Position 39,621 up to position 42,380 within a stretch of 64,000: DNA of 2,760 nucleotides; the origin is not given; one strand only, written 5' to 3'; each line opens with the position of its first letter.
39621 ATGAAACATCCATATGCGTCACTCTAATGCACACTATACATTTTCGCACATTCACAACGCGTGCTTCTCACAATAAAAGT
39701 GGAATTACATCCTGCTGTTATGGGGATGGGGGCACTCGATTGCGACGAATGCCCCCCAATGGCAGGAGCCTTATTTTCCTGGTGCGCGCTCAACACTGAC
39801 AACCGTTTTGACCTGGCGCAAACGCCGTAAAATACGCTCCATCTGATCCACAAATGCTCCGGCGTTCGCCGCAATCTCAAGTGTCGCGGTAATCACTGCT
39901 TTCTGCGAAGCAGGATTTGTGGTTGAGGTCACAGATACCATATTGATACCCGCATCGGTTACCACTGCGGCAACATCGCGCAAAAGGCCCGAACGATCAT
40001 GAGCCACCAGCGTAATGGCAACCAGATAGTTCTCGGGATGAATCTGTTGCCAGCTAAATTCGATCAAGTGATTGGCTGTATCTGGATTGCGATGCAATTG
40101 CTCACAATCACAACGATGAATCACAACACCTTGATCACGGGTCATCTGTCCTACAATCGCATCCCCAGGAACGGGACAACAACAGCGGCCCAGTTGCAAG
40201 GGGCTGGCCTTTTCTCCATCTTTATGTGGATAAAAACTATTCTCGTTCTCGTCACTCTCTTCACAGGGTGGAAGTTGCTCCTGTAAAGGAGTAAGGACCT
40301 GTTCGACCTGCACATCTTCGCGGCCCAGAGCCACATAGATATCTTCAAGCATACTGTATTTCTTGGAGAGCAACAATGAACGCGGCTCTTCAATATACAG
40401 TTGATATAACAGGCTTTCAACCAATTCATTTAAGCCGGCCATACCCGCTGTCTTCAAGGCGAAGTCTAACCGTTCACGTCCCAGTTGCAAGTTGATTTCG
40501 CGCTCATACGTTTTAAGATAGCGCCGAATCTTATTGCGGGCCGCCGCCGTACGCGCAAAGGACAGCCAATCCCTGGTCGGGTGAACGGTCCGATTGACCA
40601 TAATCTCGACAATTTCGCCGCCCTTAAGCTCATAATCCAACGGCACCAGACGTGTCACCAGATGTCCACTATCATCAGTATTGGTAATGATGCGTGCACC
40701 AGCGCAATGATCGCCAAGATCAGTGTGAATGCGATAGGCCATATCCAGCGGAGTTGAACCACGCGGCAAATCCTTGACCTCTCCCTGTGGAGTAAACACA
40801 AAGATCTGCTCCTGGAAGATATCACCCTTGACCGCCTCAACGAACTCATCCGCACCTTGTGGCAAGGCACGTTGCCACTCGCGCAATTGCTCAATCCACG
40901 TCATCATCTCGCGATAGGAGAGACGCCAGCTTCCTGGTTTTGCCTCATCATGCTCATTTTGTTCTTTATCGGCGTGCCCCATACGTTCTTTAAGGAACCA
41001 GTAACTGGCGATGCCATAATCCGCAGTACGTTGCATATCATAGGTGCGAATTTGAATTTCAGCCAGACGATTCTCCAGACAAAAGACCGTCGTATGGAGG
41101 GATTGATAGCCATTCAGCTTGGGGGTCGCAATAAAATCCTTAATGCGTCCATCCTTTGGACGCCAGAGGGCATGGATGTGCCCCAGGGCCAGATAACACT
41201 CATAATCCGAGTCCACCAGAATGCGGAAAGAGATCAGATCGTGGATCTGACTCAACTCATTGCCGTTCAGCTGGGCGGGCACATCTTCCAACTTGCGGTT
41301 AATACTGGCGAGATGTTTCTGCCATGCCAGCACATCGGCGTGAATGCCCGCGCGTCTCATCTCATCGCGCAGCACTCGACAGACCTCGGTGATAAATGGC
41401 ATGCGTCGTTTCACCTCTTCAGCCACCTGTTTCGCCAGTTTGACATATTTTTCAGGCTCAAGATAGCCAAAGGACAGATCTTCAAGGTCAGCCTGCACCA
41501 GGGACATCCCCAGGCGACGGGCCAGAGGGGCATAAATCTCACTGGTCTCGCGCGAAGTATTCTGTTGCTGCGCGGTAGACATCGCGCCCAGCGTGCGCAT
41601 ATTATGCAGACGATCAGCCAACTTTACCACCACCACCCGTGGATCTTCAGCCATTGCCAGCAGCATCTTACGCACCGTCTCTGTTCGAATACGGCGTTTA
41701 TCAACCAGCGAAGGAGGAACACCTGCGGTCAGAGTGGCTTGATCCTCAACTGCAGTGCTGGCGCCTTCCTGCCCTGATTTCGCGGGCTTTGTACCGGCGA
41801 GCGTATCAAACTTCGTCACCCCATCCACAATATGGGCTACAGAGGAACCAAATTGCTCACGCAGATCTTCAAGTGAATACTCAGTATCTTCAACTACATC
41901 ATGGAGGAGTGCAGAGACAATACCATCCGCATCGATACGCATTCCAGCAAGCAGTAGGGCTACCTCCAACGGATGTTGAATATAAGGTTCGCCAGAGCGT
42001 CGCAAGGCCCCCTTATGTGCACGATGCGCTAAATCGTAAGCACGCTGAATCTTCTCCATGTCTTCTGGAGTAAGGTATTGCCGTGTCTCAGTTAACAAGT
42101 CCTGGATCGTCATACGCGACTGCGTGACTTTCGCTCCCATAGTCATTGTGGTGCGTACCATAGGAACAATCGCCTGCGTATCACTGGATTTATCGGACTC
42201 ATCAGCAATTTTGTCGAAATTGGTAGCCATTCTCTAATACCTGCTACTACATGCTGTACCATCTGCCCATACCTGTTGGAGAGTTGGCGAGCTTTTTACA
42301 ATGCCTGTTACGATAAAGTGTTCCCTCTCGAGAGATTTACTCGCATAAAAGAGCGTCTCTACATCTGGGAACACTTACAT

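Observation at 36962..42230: Tandem long RelA/SpoT homologues with reciprocal motif decay (RelA-like plus SpoT-like pair)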

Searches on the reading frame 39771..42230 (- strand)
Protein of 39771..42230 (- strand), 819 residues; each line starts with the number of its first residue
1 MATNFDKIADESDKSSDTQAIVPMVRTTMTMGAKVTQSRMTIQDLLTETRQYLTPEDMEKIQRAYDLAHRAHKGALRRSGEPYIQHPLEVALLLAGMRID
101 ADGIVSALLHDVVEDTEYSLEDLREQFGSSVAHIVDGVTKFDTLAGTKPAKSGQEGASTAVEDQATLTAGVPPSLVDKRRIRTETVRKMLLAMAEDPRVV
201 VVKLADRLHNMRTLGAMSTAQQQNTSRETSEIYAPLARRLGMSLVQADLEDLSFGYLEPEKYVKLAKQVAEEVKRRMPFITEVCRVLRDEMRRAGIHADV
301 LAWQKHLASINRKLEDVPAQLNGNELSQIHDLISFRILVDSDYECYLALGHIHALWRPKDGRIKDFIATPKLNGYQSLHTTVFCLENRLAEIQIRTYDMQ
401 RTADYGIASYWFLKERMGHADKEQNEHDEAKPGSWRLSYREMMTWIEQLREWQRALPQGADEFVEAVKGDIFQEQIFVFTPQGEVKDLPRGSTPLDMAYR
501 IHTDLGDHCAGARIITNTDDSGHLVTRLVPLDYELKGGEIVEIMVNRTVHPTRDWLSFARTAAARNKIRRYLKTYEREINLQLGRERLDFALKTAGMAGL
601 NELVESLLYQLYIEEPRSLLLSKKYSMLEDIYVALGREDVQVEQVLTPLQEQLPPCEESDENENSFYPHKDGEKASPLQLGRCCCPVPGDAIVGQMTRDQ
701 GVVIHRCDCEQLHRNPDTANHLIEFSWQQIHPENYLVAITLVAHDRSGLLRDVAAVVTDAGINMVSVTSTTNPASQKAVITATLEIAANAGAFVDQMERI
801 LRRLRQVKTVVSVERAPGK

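Call 3: search_protein_families(library=pfam, proteins=[window:39771-42230:-], max_evalue=0.01)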
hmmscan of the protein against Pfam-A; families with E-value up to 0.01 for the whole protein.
window:39771-42230:- (819 aa): 7 families
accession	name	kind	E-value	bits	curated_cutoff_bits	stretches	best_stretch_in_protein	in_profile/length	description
PF13328.12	HD_4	-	2.2e-47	161.1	27.2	1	64-242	1-155/156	HD domain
PF04607.23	RelA_SpoT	-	3.1e-28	98.8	27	1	305-416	4-111/113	Region found in RelA / SpoT proteins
PF02824.27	TGS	-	3.5e-19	69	22.2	1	476-544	1-59/60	TGS domain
PF13291.12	ACT_4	-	5.3e-15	56.3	27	1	733-815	3-80/80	ACT domain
PF01966.28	HD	-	4.6e-10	40.2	22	1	83-211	1-116/116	HD domain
PF19296.4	RelA_AH_RIS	-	3.6e-08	34.1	23.8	1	659-717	122-180/185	RelA/SpoT, AH and RIS domains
PF01842.31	ACT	-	5e-06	26.6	27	1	739-781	3-45/66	ACT domain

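Call 4: search_protein_families(library=ncbifam, proteins=[window:39771-42230:-], max_evalue=0.01)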
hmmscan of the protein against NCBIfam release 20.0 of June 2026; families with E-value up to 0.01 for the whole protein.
window:39771-42230:- (819 aa): 6 families
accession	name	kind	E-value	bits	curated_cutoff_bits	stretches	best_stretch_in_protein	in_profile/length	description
TIGR00691.1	spoT_relA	subfamily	2e-181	604.8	499.2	1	64-814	1-686/687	RelA/SpoT family protein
NF008303.0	PRK11092.1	equivalog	9.4e-146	486.8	947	2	176-815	109-699/702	bifunctional GTP diphosphokinase/guanosine-3',5'-bis pyrophosphate 3'-pyrophosphohydrolase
NF008124.0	PRK10872.1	equivalog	1.2e-120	404.3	728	1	82-816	54-741/744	GTP diphosphokinase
NF006352.0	PRK08577.1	equivalog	6.8e-06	26.2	140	1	732-811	52-130/136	hypothetical protein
NF003361.0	PRK04435.1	equivalog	0.00031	20.5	131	1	735-814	69-143/148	ACT domain-containing protein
NF007171.0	PRK09602.1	subfamily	0.00091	18.2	387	1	488-544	346-394/397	YchF-related putative GTPase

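Call 6: search_solved_structures(query=window:39771-42230:-, max_evalue=1e-10, show_alignments=0)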
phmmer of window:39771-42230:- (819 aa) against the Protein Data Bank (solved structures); distinct sequences matched with E-value up to 1e-10: 21.
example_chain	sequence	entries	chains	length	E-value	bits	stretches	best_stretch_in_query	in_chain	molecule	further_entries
8fr8_I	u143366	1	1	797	1.3e-139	470.1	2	183-785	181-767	GTP pyrophosphokinase RelA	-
6yxa_A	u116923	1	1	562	2e-114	386.7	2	182-651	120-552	GTP pyrophosphokinase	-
5kps_A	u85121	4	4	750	2.3e-103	350.2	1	89-818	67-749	GTP pyrophosphokinase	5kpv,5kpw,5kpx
5iqr_8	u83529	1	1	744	2.3e-103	350.2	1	89-818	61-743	GTP pyrophosphokinase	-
7oiw_A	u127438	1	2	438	2e-98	333.9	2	178-512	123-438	GTP pyrophosphokinase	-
5l3p_z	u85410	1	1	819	2.6e-95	323.5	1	89-727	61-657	GTP pyrophosphokinase,GTP pyrophosphokinase,GTP pyrophosphokinase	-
5xnx_A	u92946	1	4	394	6e-90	305.8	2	182-468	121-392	Bifunctional (p)ppGpp synthase/hydrolase RelA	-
8acu_A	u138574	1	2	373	1.7e-81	277.9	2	182-417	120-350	GTP pyrophosphokinase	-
1vj7_A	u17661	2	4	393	4.4e-80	273.2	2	183-421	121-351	Bifunctional RELA/SPOT | Bifunctional (p)ppGpp synthase/hydrolase RelA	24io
6s2v_A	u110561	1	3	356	1.5e-75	258.2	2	180-401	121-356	(P)ppGpp synthetase I, SpoT/RelA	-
7ohg_A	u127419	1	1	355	1.5e-75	258.2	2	180-401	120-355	Guanosine-3',5'-bis(Diphosphate) 3'-pyrophosphohydrolase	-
6s2t_A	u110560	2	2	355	1.6e-75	258.2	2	180-401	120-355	(P)ppGpp synthetase I, SpoT/RelA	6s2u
9s6k_B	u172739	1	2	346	1.3e-64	222.1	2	175-407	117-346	GTP pyrophosphokinase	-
7qpr_A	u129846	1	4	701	2e-64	221.4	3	33-143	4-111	ACT domain protein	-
7qps_A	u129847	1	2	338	3e-42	148.1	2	33-142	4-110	ACT domain protein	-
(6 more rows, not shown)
